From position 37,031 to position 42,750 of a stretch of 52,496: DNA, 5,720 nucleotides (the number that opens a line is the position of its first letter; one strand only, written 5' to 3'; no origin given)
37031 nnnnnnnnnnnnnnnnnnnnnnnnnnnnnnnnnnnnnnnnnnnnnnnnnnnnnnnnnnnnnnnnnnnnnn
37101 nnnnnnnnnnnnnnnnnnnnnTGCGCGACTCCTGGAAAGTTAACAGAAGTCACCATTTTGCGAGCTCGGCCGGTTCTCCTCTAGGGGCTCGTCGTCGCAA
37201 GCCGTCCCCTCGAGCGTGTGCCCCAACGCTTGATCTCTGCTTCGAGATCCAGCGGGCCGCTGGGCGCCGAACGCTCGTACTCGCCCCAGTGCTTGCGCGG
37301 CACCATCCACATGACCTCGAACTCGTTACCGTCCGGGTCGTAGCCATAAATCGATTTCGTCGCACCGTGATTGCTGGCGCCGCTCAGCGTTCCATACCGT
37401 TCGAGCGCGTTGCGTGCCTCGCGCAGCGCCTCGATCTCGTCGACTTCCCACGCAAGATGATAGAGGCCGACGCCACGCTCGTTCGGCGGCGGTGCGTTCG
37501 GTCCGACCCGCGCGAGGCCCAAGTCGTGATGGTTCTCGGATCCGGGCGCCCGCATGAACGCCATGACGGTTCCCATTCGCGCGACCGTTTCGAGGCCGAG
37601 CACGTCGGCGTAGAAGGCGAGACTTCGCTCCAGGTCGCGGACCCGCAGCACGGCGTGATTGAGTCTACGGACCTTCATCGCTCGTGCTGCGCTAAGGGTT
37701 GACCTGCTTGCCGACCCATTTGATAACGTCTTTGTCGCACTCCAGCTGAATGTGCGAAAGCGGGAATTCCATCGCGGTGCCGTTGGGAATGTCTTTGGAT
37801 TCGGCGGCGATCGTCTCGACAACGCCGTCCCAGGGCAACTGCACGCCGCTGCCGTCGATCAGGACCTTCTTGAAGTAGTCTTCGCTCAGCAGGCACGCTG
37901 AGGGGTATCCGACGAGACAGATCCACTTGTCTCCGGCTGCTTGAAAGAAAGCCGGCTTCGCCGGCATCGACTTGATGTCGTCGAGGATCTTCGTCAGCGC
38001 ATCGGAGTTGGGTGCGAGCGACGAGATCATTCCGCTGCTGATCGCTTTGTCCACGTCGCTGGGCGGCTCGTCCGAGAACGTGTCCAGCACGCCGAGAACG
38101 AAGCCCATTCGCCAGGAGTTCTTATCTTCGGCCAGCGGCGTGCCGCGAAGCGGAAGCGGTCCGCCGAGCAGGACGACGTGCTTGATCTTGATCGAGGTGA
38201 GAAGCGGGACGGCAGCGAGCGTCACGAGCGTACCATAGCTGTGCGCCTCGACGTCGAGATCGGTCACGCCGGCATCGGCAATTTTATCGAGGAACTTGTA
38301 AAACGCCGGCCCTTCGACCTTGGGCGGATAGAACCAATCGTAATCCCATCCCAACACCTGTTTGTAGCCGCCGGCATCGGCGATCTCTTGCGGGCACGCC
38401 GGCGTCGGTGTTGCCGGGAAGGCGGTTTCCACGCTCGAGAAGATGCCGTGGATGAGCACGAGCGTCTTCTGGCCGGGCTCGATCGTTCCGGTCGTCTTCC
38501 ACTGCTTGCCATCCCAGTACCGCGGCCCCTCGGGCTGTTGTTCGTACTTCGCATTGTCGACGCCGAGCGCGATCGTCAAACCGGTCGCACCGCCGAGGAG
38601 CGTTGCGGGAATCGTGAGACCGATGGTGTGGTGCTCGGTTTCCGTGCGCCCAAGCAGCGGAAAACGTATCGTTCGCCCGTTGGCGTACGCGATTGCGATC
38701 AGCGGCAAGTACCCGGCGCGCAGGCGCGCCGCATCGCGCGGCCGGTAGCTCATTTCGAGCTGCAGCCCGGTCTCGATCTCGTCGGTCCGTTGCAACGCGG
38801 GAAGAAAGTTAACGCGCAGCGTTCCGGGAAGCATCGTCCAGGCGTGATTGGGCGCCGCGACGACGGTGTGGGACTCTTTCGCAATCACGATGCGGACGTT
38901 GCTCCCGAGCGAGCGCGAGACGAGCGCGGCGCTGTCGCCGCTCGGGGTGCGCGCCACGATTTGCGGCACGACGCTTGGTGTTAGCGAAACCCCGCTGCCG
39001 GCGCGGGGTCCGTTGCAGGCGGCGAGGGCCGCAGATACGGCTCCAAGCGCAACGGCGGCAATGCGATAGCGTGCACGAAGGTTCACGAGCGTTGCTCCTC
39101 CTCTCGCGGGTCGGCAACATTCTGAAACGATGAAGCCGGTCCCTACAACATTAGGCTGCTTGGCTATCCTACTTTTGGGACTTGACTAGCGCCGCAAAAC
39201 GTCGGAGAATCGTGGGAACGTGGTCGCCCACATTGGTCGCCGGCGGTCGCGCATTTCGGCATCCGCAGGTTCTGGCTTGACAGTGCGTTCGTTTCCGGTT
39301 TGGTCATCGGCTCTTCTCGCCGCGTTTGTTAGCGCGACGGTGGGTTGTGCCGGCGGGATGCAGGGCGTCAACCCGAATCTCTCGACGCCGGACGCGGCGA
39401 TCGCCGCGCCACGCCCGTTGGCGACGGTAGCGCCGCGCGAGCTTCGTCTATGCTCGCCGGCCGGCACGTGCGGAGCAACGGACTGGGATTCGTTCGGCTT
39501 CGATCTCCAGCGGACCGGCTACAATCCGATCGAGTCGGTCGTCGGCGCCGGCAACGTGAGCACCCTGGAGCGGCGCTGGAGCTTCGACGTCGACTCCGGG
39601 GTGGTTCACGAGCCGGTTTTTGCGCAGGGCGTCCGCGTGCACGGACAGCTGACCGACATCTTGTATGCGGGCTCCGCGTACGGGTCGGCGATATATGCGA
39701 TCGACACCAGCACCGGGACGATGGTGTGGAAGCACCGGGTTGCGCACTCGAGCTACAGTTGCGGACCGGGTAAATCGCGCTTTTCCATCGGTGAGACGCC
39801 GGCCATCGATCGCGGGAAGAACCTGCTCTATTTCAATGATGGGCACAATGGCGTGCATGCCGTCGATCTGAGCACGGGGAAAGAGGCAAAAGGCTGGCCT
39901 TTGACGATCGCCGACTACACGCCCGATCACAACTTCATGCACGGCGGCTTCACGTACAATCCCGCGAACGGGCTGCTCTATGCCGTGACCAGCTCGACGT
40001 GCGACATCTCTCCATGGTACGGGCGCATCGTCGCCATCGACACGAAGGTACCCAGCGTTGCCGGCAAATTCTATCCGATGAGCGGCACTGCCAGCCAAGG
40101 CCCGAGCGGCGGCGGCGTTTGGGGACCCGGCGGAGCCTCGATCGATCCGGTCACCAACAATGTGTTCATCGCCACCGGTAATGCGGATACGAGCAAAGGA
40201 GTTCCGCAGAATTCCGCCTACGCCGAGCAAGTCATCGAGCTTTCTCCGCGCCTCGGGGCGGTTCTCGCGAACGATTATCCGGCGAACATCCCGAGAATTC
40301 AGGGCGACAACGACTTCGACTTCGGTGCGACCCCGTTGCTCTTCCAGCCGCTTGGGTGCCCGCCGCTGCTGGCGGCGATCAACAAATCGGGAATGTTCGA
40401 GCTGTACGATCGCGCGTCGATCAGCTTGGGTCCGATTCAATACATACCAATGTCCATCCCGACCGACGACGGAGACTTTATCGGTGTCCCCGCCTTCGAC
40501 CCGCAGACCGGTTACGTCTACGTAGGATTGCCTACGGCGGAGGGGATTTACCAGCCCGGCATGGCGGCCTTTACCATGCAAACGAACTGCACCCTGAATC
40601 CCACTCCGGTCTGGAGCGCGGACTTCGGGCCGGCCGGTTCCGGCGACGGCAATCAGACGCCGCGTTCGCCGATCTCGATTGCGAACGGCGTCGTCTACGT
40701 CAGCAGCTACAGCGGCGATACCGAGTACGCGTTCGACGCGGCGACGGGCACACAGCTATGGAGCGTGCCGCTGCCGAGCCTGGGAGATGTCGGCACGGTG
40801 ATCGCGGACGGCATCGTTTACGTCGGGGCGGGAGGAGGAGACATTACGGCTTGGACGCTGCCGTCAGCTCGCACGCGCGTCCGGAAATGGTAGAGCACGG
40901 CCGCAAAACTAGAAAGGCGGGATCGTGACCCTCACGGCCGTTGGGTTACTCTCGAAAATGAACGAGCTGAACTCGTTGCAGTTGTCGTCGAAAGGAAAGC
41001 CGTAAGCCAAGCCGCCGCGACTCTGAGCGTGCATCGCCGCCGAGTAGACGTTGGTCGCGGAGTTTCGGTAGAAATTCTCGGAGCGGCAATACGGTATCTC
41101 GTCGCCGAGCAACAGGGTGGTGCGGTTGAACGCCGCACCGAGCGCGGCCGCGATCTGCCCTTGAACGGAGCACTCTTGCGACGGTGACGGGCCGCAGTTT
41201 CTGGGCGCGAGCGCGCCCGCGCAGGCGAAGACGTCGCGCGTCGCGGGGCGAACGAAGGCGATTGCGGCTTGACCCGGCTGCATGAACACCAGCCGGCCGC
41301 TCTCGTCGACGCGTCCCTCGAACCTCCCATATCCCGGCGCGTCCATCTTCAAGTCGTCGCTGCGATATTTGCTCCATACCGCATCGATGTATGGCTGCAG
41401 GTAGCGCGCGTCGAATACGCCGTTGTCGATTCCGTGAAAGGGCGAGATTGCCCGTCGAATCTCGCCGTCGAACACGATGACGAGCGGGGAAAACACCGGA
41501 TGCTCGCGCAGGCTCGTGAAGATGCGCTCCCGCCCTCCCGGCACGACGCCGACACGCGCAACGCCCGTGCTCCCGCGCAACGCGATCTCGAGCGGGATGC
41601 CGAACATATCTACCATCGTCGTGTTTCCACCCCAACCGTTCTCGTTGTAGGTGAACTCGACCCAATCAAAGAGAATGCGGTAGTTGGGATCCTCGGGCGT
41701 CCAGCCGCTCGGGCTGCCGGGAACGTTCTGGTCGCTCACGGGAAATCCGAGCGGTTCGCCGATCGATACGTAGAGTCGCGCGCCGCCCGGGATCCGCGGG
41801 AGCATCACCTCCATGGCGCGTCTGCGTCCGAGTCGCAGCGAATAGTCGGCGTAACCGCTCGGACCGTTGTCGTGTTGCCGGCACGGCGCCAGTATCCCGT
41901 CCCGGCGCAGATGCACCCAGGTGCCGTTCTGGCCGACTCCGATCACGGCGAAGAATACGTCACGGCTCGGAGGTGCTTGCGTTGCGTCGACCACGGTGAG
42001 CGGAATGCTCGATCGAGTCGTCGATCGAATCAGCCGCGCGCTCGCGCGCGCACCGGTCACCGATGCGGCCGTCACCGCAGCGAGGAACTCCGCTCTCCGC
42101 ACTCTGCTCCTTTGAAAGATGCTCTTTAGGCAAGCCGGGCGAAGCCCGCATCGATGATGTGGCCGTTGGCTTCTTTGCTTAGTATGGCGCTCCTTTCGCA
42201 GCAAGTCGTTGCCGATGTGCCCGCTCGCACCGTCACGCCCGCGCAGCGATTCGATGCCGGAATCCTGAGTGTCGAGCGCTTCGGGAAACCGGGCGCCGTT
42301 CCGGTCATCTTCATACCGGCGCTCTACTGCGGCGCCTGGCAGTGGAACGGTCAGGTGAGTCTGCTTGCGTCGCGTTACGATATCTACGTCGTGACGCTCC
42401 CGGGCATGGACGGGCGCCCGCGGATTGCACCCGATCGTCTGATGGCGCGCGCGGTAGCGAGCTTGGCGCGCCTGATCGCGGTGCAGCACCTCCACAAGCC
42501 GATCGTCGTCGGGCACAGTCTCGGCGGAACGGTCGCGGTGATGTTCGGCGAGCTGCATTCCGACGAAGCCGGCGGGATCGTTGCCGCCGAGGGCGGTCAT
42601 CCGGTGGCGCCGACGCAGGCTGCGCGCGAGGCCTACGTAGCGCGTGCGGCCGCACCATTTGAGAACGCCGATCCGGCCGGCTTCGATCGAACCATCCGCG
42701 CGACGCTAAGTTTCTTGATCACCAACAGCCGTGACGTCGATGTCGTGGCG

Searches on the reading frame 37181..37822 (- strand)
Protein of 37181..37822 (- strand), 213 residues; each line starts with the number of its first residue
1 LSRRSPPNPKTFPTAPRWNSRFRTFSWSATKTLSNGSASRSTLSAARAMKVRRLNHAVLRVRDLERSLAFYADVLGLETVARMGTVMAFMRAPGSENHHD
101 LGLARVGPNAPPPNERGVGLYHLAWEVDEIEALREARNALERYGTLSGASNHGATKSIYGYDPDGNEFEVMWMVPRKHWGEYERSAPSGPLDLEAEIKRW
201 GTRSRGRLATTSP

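Call 67: search_protein_families(library=pfam, proteins=[window:37181-37822:-], max_evalue=0.0001)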
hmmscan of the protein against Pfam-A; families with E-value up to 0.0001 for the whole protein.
window:37181-37822:- (213 aa): 4 families
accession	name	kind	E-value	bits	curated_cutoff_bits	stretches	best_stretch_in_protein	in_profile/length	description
PF00903.31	Glyoxalase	-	1.2e-16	61.7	20.6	1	53-170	1-121/121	Glyoxalase/Bleomycin resistance protein/Dioxygenase superfamily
PF18029.7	Glyoxalase_6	-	4.5e-08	34.1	23.6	1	57-171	2-106/106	Glyoxalase-like domain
PF13669.12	Glyoxalase_4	-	2.2e-07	31.6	27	1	55-136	1-85/109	Glyoxalase/Bleomycin resistance protein/Dioxygenase superfamily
PF22677.2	Ble-like_N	-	1.9e-05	24.8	24.5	1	56-87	4-35/41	Bleomycin resistance protein-like N-terminal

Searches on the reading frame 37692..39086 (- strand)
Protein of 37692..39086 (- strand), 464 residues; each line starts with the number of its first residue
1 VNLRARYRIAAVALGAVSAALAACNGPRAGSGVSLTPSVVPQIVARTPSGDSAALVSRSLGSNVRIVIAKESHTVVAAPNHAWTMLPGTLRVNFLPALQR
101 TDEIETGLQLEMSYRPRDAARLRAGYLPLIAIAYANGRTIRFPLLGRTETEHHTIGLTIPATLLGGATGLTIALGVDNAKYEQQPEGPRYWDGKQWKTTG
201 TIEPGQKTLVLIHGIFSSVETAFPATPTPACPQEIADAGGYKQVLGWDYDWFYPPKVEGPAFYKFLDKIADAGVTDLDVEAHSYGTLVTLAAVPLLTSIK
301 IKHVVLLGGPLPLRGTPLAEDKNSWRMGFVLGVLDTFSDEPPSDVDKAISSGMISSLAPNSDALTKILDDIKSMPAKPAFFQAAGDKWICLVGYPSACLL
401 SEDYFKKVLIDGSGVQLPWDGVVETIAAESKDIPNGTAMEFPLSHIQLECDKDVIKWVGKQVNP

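Call 68: search_protein_families(library=pfam, proteins=[window:37692-39086:-], max_evalue=0.0001)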
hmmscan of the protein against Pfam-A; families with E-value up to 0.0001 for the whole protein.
window:37692-39086:- (464 aa): 1 family
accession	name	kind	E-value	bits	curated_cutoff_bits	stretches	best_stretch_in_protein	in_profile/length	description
PF24096.1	DUF7379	-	3.4e-09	37.4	33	1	209-327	1-126/191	Domain of unknown function (DUF7379)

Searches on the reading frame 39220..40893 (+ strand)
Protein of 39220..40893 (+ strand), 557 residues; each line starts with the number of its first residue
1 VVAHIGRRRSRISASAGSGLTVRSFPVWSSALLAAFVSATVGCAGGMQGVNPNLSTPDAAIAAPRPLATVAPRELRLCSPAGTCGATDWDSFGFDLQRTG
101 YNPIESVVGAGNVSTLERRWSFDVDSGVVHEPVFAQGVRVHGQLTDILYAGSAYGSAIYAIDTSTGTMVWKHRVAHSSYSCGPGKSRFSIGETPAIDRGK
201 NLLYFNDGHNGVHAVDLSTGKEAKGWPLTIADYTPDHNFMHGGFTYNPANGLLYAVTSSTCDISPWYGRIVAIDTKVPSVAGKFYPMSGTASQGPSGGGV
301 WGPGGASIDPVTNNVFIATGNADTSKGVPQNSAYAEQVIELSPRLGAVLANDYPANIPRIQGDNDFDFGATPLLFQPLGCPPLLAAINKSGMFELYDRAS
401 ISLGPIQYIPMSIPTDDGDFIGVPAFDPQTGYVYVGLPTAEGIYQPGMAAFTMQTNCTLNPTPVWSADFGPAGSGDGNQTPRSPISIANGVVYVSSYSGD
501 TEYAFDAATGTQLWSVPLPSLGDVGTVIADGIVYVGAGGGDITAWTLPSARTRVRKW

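Call 68: search_protein_families(library=pfam, proteins=[window:39220-40893:+], max_evalue=0.0001)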
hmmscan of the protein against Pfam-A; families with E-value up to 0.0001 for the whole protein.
window:39220-40893:+ (557 aa): 2 families
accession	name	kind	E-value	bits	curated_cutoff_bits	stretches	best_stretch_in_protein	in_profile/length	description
PF13360.13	PQQ_2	-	4.1e-14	53.2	27.6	2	464-544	56-132/233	Outer membrane protein assembly factor BamB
PF01011.28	PQQ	-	8.5e-14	51.6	26.7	1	89-227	1-141/595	Glucose/ethanol/alcohol dehydrogenase, beta-propeller domain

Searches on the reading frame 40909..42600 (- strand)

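Call 68: search_protein_families(library=pfam, proteins=[window:40909-42600:-], max_evalue=0.0001)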
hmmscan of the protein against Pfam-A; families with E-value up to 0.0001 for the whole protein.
window:40909-42600:- (563 aa): 1 family
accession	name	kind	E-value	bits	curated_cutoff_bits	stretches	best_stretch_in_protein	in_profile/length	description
PF16483.10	Glyco_hydro_64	-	2e-78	264.7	27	1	198-560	2-370/370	Beta-1,3-glucanase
